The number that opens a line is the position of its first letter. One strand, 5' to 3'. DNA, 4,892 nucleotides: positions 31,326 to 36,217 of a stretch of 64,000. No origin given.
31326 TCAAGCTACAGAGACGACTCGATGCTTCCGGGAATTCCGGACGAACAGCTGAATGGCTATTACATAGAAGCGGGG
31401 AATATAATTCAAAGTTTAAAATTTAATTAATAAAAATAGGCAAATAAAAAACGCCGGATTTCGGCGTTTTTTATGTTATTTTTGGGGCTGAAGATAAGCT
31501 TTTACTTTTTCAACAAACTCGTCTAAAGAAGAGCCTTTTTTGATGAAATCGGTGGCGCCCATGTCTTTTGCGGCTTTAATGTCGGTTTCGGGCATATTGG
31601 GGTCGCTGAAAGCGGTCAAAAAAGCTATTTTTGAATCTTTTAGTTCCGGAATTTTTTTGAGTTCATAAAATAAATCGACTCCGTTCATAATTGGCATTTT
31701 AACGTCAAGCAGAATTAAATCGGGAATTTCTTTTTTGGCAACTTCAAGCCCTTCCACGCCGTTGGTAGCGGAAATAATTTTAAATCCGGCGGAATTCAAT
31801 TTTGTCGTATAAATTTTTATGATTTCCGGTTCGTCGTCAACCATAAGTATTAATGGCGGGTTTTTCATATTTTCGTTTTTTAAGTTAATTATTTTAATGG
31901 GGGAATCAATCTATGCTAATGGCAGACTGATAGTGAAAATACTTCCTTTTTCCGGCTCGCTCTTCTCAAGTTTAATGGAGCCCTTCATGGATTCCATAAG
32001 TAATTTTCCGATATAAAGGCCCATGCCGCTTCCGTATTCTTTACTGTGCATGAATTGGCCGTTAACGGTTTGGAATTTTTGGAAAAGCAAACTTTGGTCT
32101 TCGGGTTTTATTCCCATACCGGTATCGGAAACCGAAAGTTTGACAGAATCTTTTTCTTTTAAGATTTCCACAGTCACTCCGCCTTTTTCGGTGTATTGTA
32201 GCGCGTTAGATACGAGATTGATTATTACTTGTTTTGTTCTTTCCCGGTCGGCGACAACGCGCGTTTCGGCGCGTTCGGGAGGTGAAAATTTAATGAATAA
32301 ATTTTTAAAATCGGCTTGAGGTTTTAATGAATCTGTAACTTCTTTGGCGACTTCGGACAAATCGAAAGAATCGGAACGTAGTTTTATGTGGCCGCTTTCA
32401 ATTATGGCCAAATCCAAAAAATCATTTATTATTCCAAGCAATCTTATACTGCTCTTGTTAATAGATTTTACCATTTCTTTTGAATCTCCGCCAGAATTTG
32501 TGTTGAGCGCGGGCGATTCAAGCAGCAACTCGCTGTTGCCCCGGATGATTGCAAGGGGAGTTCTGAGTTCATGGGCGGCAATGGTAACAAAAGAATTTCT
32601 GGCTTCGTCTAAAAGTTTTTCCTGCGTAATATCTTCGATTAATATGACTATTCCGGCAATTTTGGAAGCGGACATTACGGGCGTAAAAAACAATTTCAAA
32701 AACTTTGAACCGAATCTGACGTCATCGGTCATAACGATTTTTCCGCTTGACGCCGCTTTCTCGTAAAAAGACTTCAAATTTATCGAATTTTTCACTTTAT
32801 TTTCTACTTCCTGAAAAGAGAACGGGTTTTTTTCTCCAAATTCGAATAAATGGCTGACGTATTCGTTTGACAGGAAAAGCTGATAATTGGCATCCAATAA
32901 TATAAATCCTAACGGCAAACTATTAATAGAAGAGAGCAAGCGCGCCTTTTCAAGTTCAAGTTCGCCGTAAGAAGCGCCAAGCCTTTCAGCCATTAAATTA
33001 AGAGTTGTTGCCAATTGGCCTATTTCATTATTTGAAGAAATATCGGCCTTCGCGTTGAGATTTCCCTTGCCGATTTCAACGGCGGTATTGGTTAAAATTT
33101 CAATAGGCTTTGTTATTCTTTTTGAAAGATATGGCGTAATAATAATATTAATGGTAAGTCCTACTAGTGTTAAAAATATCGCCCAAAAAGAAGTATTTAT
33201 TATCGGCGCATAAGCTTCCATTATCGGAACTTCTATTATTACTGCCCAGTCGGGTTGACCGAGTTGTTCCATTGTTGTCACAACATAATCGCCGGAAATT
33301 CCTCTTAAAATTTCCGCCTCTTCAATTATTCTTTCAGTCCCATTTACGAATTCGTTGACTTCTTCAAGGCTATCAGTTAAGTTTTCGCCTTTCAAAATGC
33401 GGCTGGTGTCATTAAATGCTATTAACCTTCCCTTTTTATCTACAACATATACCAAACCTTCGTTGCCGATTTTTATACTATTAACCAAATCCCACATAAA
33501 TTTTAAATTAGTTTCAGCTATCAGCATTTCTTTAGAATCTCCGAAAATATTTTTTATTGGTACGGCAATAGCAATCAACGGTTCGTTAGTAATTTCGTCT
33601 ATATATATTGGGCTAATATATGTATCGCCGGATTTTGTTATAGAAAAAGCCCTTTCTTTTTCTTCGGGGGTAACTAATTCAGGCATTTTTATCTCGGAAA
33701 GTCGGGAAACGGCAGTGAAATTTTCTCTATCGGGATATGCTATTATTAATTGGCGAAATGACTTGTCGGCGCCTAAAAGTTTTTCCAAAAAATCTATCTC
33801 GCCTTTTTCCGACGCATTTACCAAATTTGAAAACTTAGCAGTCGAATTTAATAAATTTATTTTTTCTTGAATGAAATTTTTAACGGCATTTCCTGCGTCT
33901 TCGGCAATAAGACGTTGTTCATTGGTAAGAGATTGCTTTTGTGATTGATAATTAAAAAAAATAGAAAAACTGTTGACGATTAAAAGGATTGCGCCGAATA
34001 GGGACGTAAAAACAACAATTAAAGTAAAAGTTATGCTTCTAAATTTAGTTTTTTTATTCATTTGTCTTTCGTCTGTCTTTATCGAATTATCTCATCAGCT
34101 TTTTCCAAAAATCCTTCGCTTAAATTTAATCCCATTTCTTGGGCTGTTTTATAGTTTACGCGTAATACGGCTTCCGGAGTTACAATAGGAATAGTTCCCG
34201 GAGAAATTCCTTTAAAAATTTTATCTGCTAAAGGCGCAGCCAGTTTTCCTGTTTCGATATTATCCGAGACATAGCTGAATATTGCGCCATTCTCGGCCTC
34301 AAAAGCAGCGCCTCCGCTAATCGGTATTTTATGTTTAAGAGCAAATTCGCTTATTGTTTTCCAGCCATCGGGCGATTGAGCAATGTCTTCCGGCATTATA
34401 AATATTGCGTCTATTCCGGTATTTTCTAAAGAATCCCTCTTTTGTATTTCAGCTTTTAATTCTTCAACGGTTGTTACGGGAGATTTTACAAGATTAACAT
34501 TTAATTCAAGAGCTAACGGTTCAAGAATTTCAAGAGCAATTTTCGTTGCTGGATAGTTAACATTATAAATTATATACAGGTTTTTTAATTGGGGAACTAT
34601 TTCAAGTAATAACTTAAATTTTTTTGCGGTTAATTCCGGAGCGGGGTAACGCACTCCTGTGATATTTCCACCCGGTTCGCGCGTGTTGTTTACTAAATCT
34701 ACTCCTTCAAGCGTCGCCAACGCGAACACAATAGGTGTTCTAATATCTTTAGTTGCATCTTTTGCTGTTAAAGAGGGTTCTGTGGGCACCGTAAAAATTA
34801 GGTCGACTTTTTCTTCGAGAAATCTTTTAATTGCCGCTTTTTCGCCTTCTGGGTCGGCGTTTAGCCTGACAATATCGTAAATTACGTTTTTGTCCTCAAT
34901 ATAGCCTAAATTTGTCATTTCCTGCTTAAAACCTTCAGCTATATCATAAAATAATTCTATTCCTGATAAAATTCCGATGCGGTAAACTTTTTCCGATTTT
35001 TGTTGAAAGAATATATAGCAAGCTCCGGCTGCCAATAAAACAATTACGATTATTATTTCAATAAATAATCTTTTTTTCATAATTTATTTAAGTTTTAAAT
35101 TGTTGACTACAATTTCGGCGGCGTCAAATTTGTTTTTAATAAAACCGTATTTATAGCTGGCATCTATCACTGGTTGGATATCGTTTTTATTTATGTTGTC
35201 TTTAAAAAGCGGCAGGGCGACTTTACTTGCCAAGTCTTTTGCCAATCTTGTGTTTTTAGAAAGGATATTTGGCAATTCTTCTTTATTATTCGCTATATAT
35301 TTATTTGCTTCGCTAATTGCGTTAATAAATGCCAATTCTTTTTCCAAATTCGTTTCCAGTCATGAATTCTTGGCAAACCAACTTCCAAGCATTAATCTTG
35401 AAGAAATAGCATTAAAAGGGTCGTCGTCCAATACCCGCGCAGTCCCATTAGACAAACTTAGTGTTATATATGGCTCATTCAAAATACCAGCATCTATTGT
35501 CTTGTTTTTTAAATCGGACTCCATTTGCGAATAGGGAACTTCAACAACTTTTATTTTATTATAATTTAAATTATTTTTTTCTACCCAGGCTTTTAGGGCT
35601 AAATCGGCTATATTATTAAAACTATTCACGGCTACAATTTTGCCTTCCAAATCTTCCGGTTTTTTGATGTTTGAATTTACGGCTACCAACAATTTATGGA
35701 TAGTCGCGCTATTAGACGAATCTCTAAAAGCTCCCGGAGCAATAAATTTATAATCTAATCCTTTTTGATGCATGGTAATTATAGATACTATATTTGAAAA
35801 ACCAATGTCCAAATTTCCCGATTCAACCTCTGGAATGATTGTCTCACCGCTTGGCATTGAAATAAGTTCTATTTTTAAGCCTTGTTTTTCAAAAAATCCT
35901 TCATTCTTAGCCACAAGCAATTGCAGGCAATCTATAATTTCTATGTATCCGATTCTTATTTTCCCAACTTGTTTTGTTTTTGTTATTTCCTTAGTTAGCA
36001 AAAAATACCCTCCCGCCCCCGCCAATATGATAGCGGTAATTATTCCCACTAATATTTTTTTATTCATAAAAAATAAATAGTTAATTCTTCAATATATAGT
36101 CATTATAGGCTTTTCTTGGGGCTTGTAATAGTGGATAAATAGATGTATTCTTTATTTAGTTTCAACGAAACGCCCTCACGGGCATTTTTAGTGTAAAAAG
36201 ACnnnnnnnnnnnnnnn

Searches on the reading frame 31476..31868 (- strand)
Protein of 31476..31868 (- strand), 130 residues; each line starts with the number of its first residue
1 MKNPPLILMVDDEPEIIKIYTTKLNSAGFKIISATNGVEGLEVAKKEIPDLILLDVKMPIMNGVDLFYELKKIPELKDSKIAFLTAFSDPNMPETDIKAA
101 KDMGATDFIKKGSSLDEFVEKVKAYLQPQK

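Call 17: search_protein_families(library=pfam, proteins=[window:31476-31868:-], max_evalue=0.01)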
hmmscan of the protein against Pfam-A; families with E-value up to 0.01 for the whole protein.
window:31476-31868:- (130 aa): 1 family
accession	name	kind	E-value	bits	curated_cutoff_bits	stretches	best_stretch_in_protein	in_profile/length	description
PF00072.30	Response_reg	-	5.9e-23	81.6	30.2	1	7-123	1-111/111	Response regulator receiver domain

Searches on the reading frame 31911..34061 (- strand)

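Call 17: search_protein_families(library=pfam, proteins=[window:31911-34061:-], max_evalue=0.01)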
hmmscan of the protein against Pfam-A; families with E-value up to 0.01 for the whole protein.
window:31911-34061:- (716 aa): 7 families
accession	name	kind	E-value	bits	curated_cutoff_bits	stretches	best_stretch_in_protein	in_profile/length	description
PF02518.31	HATPase_c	-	3e-23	82.8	26.4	1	605-715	2-109/111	Histidine kinase-, DNA gyrase B-, and HSP90-like ATPase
PF02743.24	dCache_1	-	2.5e-18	66.9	45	1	40-277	2-240/240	Cache domain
PF00512.31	HisKA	-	2.5e-17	63.1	26.9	1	487-557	1-66/66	His Kinase A (phospho-acceptor) domain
PF00672.30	HAMP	-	1.8e-14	54.2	25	1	312-361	2-51/53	HAMP domain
PF17155.10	GAPES1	-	0.0006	19.7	27.7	0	384-483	117-215/274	Gammaproteobacterial periplasmic sensor domain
PF17201.10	Cache_3-Cache_2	-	0.0016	18.2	27.7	1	186-285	188-291/299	Cache 3/Cache 2 fusion domain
PF13581.12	HATPase_c_2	-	0.0037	17.7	27.4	1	614-692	41-112/127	Histidine kinase-like ATPase domain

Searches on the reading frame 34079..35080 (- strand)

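Call 17: search_protein_families(library=pfam, proteins=[window:34079-35080:-], max_evalue=0.01)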
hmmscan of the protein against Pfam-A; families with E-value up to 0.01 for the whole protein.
window:34079-35080:- (333 aa): 1 family
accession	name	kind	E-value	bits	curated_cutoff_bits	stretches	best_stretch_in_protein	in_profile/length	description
PF04392.18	ABC_sub_bind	-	3.7e-38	131.9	25.9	1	45-331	14-292/293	ABC transporter substrate binding protein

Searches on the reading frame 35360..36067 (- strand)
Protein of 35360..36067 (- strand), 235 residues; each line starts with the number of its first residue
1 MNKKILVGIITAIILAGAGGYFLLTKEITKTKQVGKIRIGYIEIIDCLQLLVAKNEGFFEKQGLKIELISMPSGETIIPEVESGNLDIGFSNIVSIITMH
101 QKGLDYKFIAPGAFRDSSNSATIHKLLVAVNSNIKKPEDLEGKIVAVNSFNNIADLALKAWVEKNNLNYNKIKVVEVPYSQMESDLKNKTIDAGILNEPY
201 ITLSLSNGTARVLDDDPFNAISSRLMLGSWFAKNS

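Call 17: search_protein_families(library=pfam, proteins=[window:35360-36067:-], max_evalue=0.01)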
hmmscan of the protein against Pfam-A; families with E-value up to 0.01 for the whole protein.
window:35360-36067:- (235 aa): 3 families
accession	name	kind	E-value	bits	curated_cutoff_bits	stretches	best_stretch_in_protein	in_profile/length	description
PF09084.16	NMT1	-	2.2e-21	77.2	20.5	1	49-195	6-145/216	NMT1/THI5 like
PF13379.11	NMT1_2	-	2.6e-21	77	24.7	1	34-201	5-183/252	NMT1-like family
PF12974.12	Phosphonate-bd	-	2e-05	24.6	27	1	62-198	27-164/242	ABC transporter, phosphonate, periplasmic substrate-binding protein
